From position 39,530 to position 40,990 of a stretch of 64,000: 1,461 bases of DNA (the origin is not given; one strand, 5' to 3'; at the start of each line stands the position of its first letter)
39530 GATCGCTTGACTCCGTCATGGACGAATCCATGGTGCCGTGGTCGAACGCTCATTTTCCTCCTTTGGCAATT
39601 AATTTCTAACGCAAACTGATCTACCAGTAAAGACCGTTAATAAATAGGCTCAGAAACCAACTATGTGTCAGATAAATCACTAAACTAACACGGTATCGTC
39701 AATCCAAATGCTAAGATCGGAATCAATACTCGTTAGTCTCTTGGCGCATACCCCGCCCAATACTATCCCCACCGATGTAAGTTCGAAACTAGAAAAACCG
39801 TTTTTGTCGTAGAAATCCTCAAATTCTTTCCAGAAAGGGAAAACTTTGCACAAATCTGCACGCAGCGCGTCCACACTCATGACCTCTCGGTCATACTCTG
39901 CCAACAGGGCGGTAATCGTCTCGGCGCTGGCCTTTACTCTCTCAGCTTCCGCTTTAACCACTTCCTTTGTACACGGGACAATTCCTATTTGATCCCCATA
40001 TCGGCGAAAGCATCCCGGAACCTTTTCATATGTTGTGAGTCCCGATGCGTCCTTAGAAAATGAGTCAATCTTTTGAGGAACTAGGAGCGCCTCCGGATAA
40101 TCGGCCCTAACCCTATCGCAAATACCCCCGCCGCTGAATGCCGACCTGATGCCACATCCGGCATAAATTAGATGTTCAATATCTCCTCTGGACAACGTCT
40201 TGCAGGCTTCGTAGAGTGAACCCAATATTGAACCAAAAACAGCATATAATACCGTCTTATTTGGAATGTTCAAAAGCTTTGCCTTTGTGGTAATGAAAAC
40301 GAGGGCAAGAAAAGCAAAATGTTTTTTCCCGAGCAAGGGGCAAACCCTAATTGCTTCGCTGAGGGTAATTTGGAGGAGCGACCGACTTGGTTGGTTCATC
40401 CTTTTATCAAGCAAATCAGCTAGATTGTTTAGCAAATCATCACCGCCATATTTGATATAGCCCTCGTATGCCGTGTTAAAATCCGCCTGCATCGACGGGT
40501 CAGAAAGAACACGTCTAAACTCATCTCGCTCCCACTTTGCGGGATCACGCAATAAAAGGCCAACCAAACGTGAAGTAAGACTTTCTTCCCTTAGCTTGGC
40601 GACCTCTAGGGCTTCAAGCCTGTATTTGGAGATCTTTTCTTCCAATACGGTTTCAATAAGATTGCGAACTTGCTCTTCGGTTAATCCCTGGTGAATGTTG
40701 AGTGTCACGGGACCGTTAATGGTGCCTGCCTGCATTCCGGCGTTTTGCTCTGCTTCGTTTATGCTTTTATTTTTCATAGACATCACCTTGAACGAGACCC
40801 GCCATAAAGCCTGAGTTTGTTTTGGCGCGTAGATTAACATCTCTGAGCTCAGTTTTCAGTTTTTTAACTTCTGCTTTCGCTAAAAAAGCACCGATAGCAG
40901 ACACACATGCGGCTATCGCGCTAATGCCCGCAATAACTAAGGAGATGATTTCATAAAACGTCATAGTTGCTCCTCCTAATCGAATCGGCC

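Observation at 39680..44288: IetAS-like ATPase/subtilase pair extended by a small TM protein and an uncharacterised 365-aa protein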

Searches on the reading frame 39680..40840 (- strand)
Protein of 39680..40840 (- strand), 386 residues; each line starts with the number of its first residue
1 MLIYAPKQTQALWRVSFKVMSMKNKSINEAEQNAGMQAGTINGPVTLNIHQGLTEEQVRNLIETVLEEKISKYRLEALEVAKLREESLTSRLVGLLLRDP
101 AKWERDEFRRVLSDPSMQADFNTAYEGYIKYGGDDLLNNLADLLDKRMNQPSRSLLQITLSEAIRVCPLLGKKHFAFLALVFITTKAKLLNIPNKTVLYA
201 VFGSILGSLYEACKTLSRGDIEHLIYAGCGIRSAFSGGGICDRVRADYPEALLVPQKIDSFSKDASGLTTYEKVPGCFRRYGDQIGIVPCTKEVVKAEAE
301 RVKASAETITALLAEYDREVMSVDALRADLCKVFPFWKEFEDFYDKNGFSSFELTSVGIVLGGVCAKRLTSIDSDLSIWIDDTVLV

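Call 3: search_protein_families(library=padloc, proteins=[window:39680-40840:-], max_evalue=0.01)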
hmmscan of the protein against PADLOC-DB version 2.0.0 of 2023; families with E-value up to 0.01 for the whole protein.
window:39680-40840:- (386 aa): 0 families

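Call 4: search_protein_families(library=pfam, proteins=[window:39680-40840:-], max_evalue=0.01)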
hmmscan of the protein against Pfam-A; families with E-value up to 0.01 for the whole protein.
window:39680-40840:- (386 aa): 0 families

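Call 5: search_protein_families(library=ncbifam, proteins=[window:39680-40840:-], max_evalue=0.01)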
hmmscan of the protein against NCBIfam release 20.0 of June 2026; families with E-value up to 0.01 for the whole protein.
window:39680-40840:- (386 aa): 1 family
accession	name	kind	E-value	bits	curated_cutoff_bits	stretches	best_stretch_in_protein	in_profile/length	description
NF045477.1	LPO_1073_dom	subfamily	1.3e-43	149.5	45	1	52-380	1-257/257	LPO_1073/Vpar_1526 family protein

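Call 11: find_homologous_proteins(query=window:39680-40777:-)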
Query window:39680-40777:- (365 aa): 2 proteins with E <= 0.001 among 8000 candidates.
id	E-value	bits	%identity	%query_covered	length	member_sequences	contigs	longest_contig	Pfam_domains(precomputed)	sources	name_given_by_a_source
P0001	1.3e-239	812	100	100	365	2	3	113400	PF28206.1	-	-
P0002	6.2e-195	665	81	100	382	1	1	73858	PF28206.1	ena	-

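Call 13: find_encoding_contigs(protein=P0002, flank=10000)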
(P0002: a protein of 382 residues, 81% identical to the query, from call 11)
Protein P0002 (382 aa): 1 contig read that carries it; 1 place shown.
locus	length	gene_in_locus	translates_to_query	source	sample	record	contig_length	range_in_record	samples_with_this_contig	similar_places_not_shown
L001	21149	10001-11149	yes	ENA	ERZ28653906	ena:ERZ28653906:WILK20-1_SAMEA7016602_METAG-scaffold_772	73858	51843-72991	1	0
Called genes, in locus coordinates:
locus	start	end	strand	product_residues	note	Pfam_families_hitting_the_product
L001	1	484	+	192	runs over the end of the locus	-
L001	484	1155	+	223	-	-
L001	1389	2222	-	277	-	PF13641:Glyco_tranf_2_3, PF00535:Glycos_transf_2, PF10111:Glyco_tranf_2_2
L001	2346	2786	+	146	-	PF02775:TPP_enzyme_C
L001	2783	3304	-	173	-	PF13936:HTH_38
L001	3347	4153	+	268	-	-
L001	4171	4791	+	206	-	-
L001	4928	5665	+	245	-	-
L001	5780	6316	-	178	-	-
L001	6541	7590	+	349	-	PF00004:AAA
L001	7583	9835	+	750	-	PF00082:Peptidase_S8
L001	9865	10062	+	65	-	-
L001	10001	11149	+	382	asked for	PF28206:Vpar_1526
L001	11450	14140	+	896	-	PF22548:AEP-TOTE, PF00270:DEAD, PF04851:ResIII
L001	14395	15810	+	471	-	PF02463:SMC_N (weak), PF13304:AAA_21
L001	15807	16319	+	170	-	-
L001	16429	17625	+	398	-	PF03721:UDPG_MGDP_dh_N, PF00984:UDPG_MGDP_dh, PF03720:UDPG_MGDP_dh_C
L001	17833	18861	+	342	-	PF01210:NAD_Gly3P_dh_N, PF03807:F420_oxidored (weak), PF02558:ApbA (weak), PF07479:NAD_Gly3P_dh_C, PF20618:GPD_NAD_C_bact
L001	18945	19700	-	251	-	PF00535:Glycos_transf_2, PF10111:Glyco_tranf_2_2, PF13641:Glyco_tranf_2_3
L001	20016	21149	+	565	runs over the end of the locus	-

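Call 20: find_encoding_contigs(protein=P0001, flank=10000)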
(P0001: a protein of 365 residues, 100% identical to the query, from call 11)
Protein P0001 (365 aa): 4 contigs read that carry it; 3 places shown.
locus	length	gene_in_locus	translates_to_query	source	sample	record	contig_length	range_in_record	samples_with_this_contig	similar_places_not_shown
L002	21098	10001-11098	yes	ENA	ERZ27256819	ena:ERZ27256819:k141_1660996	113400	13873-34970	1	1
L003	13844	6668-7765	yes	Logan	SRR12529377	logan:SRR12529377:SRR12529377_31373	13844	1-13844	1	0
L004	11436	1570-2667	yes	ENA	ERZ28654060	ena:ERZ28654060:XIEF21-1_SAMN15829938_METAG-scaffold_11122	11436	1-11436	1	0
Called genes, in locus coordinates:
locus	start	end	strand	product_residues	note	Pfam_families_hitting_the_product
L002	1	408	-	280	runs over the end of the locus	PF20016:ThsA_Macro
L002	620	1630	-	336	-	PF00078:RVT_1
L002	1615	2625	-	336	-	PF28093:STM3845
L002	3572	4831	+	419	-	-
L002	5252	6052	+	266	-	PF14253:AbiH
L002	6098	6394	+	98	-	-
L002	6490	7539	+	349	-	PF00004:AAA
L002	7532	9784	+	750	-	PF00082:Peptidase_S8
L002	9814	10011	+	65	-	-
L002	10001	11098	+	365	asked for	PF28206:Vpar_1526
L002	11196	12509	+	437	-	PF13439:Glyco_transf_4, PF13579:Glyco_trans_4_4 (weak), PF13692:Glyco_trans_1_4, PF00534:Glycos_transf_1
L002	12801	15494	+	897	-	PF22548:AEP-TOTE, PF00270:DEAD, PF04851:ResIII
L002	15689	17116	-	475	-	PF13173:AAA_14, PF13635:DUF4143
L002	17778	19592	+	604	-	PF04932:Wzy_C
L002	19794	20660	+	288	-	PF02397:Bac_transf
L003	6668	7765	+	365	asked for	PF28206:Vpar_1526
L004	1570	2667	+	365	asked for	PF28206:Vpar_1526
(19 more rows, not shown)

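Call 21: search_dna_similar(query=window:39680-40777:-, collection=plasmids, mode=protein, max_evalue=0.001, max_rows=40)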
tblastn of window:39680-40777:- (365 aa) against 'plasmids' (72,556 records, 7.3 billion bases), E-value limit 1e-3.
Records with a match: 2; places in all: 2; records where one place covers at least 80% of the query: 0.
Best place of each record, by identity: <60% 2.
By first word of the organism name: Escherichia 2.
By predicted mobility (MOB-suite, as given by PLSDB): non-mobilizable 2.
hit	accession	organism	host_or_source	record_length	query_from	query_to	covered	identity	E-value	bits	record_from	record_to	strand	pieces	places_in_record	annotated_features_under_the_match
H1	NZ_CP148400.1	Escherichia coli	Homo sapiens,single cell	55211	7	228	61%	23.2%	8e-7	59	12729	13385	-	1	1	LPO_1073/Vpar_1526 family protein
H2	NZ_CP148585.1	Escherichia coli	Homo sapiens,single cell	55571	7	228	61%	23.2%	8e-7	59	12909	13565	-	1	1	LPO_1073/Vpar_1526 family protein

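Call 22: get_annotated_region(hit=H1, flank=7000)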
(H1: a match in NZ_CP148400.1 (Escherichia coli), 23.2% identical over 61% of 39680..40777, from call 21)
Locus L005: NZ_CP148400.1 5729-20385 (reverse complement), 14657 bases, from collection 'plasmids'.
description: Escherichia coli strain Z1323HEC0009 plasmid pZ1323HEC0009-3, complete sequence
organism: Escherichia coli (NCBI taxid 562)
taxonomy: Bacteria; Pseudomonadota; Gammaproteobacteria; Enterobacterales; Enterobacteriaceae; Escherichia; Escherichia coli
host: -; source: Homo sapiens,single cell; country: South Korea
typing (MOB-suite, as given by PLSDB): non-mobilizable
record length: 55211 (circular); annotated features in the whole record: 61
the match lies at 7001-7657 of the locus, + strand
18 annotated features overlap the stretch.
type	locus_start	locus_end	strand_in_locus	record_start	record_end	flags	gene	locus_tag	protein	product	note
CDS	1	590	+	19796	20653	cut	-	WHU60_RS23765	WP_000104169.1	DNA adenine methylase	-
CDS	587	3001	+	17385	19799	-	-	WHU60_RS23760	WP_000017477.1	replication endonuclease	GO:0006260 - DNA replication [Evidence IEA]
CDS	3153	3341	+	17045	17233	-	-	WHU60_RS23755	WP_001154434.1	hypothetical protein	-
CDS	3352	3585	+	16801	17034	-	-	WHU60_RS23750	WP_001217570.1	DinI family protein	-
CDS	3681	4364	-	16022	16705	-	-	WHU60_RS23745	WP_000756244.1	hypothetical protein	-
CDS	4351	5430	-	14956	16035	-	-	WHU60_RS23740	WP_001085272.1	hypothetical protein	-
CDS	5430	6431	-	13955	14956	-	-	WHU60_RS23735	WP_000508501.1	hypothetical protein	-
CDS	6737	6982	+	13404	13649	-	-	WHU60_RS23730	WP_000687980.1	hypothetical protein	-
CDS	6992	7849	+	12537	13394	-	-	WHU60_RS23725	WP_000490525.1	LPO_1073/Vpar_1526 family protein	-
CDS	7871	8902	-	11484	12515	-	-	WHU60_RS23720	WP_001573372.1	phage portal protein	-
CDS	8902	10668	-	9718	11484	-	-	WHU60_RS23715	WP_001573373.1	terminase ATPase subunit family protein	-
CDS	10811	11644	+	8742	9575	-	-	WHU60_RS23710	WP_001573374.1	GPO family capsid scaffolding protein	-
CDS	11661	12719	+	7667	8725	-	-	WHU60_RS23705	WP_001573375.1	phage major capsid protein, P2 family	GO:0019069 - viral capsid assembly [Evidence IEA]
CDS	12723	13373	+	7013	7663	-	-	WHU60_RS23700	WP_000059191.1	terminase endonuclease subunit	-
CDS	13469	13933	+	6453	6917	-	-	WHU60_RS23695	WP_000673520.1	head completion/stabilization protein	-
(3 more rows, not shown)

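Call 23: search_protein_representatives(protein=window:39680-40777:-)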
Query: 365 residues. Proteins with E-value up to 0.001 (for the whole library): 940; up to 1e-10: 241; up to 1e-30: 4. The best 150 are listed.
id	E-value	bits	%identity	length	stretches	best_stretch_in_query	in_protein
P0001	4.2e-240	812.0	100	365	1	1-365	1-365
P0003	2.3e-42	161.7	31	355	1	2-359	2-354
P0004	3.0e-32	128.5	29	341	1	43-359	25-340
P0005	5.5e-31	124.3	28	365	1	4-359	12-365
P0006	8.6e-29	117.1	32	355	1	8-359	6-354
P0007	4.1e-28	114.9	28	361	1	9-359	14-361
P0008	2.2e-27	112.4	28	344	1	26-360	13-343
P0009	1.1e-26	110.2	29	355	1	20-359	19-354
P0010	2.8e-25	105.5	28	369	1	1-357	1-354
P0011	1.1e-24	103.6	28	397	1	27-359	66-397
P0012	2.9e-23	98.9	31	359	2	16-214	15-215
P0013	5.6e-23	98.0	27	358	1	8-359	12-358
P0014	2.0e-22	96.1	33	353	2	19-172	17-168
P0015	1.7e-21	93.1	27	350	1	25-359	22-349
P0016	1.8e-21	93.0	32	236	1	5-219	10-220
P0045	4.0e-17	78.7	29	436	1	21-359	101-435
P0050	9.9e-17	77.4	27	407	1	23-359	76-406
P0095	2.8e-14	69.4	28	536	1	11-359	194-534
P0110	1.1e-13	67.4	25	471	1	14-359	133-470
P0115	2.0e-13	66.5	25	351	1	7-359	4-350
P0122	4.6e-13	65.4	31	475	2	46-213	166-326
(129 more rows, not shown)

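Call 28: find_homologous_proteins(query=A1, max_evalue=1e-10)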
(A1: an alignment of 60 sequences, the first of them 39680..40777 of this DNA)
Query A1 (60 sequences) (365 aa, profile of the alignment): 7 proteins with E <= 1e-10 among 8000 candidates.
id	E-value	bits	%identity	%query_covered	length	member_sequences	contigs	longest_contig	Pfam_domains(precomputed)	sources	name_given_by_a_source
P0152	5.9e-121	422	28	91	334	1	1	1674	PF28206.1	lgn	-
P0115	4.7e-116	406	24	97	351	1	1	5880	PF28206.1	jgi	jgi:hypothetical protein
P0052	3.8e-109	383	24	98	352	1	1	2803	PF28206.1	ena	-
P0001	9.9e-90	319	100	100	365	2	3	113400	PF28206.1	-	-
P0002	2.2e-85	305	81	100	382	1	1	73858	PF28206.1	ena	-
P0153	8.6e-82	293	25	91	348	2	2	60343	PF28206.1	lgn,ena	-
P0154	1.4e-54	204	23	93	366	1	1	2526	PF28206.1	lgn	-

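Call 29: find_encoding_contigs(protein=P0153, flank=8000)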
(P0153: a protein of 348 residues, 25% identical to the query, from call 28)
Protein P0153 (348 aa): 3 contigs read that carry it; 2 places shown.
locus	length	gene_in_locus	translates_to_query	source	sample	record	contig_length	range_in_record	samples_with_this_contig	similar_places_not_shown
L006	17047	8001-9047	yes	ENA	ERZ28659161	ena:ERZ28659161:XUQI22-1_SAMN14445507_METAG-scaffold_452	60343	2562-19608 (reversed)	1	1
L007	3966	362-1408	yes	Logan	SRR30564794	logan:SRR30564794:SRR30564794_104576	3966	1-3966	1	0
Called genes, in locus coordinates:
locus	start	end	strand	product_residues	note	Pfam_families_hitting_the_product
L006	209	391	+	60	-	-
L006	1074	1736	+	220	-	-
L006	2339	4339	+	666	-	PF09565:RE_NgoFVII, PF13091:PLDc_2 (weak), PF27394:Aq_aa27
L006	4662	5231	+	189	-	PF00239:Resolvase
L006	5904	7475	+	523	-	PF03235:GmrSD_N, PF01844:HNH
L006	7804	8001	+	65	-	-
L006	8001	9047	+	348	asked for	PF28206:Vpar_1526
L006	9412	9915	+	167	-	PF00239:Resolvase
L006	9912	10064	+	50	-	-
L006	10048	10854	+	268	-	PF13700:DUF4158 (weak), PF01526:DDE_Tnp_Tn3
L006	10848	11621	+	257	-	PF01526:DDE_Tnp_Tn3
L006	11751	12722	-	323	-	PF14280:DUF4365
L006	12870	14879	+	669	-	PF02463:SMC_N, PF11398:DUF2813 (weak), PF13175:AAA_15, PF13476:AAA_23, PF13304:AAA_21, PF20469:OLD-like_TOPRIM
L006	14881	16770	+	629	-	PF00580:UvrD-helicase, PF13245:AAA_19, PF01443:Viral_helicase1 (faint), PF13361:UvrD_C, PF13538:UvrD_C_2 (weak)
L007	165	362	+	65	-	-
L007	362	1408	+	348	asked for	PF28206:Vpar_1526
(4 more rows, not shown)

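Call 30: find_encoding_contigs(protein=P0115, flank=8000)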
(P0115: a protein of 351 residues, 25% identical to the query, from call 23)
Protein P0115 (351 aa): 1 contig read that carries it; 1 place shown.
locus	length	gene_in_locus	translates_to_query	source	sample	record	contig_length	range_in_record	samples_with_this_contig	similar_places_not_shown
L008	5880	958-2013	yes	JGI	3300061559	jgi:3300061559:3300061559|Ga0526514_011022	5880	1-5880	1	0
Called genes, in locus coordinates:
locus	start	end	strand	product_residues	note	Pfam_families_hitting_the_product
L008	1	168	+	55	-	?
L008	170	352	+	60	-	-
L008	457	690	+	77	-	-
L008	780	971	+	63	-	-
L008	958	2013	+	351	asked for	PF28206:Vpar_1526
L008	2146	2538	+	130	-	PF05105:Phage_holin_4_1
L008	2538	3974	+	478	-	PF09992:NAGPA, PF01520:Amidase_3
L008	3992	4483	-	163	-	-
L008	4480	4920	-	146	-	-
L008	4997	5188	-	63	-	-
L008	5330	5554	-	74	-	-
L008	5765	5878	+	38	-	?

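Call 35: find_related_loci(query=A3, collection=genome_contigs, flank=10000)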
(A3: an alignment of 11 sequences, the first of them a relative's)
Query A3 (349 aa) in genome_contigs; peptide patterns used: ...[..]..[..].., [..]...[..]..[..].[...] (x = any residue, [..] = any of these).
233 stretches matched a pattern; 119 encode a relative of the query (tblastn E <= 1e-3); the best 80 are kept; 80 distinct loci.
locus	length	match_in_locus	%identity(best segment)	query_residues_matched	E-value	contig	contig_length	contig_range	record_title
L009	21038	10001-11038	53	3-349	8e-119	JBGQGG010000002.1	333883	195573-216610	MAG: Pyrinomonadaceae bacterium isolate OBJ2_061818_090_33 k141_27424_length_333883_cov_46.4090, whole genome shotgun se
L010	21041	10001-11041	50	2-349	2e-109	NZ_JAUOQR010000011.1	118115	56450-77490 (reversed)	Neptuniibacter sp. 1_MG-2023 strain E2M05 BJBACGLC_11, whole genome shotgun sequence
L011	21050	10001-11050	49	1-349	1e-106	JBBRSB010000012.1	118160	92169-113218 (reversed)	MAG: Gloeobacterales cyanobacterium isolate La2_maxbin2.427 La2_maxbin2.427_K_1054828L118160_cov_113.0000, whole genome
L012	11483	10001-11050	49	1-349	2e-104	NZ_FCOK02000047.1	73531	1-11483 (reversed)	Caballeronia udeis isolate LMG 27134, whole genome shotgun sequence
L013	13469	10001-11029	49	4-348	2e-101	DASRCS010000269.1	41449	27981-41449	MAG TPA_asm: Pyrinomonadaceae bacterium isolate SMAG_U9959 k141_225450, whole genome shotgun sequence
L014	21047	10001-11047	49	1-349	5e-101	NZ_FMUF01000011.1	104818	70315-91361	Nitrosospira sp. Nsp1, whole genome shotgun sequence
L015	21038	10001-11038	50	3-349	3e-100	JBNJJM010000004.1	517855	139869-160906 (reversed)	MAG: Pseudomonadota bacterium isolate BSd78-1 4, whole genome shotgun sequence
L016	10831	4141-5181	49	3-349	2e-99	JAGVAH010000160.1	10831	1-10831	MAG: Syntrophobacterales bacterium isolate DeMMO6_13 c_000000018890, whole genome shotgun sequence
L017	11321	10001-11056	45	4-348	3e-99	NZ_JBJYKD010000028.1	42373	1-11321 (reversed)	Thermoanaerobacterium sp. DL9XJH110 NODE_28_length_42373_cov_193.419236, whole genome shotgun sequence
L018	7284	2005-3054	50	1-349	2e-98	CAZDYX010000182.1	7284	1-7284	MAG TPA_asm: uncultured Desulfobulbia bacterium isolate binchicken_co266_215 genome assembly, contig: NODE_21689_length_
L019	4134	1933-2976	49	1-349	1e-98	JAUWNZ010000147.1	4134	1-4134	MAG: Pseudomonadota bacterium isolate CSMAG_2437 CSMAG_2437_k141_366986_length_4134_cov_33.4540, whole genome shotgun se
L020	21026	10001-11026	47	7-349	1e-97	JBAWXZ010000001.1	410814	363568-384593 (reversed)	MAG: Eubacteriales bacterium isolate ELA076 MAG076_1, whole genome shotgun sequence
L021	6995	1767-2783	47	4-348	5e-98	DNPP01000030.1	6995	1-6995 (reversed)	MAG TPA_asm: Bacillota bacterium isolate UBA8346 contig_31159, whole genome shotgun sequence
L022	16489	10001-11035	48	5-349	8e-97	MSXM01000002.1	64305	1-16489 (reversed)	MAG: Nitrospira sp. ST-bin4 81, whole genome shotgun sequence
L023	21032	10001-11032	49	5-349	1e-96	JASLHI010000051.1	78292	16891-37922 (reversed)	MAG: Aquirhabdus sp. isolate SHSU.bins.556 k141_18455816, whole genome shotgun sequence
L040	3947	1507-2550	45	1-349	3e-91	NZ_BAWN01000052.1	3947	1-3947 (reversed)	Serpentinimonas barnesii strain H1, whole genome shotgun sequence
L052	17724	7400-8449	48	1-349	3e-88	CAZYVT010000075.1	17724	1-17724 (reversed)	MAG TPA_asm: uncultured Enterobacteriaceae bacterium isolate SRP119689_co1_1 genome assembly, contig: NODE_4385_length_1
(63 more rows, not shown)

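Call 42: search_protein_families(library=pfam, alignment_id=A4, max_evalue=0.00001)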
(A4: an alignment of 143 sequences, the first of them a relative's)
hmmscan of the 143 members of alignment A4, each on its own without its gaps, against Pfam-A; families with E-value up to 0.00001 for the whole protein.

A. member 1, L009:6596-8695:+ (699 aa): 2 families
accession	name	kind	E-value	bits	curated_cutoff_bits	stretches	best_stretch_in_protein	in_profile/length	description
PF01964.24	ThiC_Rad_SAM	-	5.1e-184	612.3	25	1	196-660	1-419/420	Radical SAM ThiC family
PF13667.11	ThiC-associated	-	6.2e-31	106.5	27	1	68-145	2-81/81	ThiC-associated domain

B. families by the number of members that match (of 143 scanned): 129 families (the first 25 are shown)
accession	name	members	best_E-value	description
PF01850.27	PIN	3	2.6e-14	PIN domain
PF01964.24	ThiC_Rad_SAM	2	1.4e-185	Radical SAM ThiC family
PF13175.12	AAA_15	2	4.3e-39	AAA ATPase domain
PF00589.27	Phage_integrase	2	6.7e-37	Phage integrase family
PF13304.12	AAA_21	2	7.3e-33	AAA domain, putative AbiEii toxin, Type IV TA system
PF13667.11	ThiC-associated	2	1e-32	ThiC-associated domain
PF08327.17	AHSA1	2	1.6e-30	Activator of Hsp90 ATPase homolog 1-like protein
PF02661.23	Fic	2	2.9e-26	Fic/DOC family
PF05168.19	HEPN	2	1.8e-13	HEPN domain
PF02463.25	SMC_N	2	2.9e-13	RecF/RecN/SMC N terminal domain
PF23759.1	GBD_T9SS_assoc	1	1.9e-217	Galactose binding domain-like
PF01411.24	tRNA-synt_2c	1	2e-211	tRNA synthetases class II (A)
PF00133.28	tRNA-synt_1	1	2.9e-151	tRNA synthetases class I (I, L, M and V)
PF03702.20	AnmK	1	8.4e-135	Anhydro-N-acetylmuramic acid kinase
PF19614.4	DUF6119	1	1.2e-134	Family of unknown function (DUF6119)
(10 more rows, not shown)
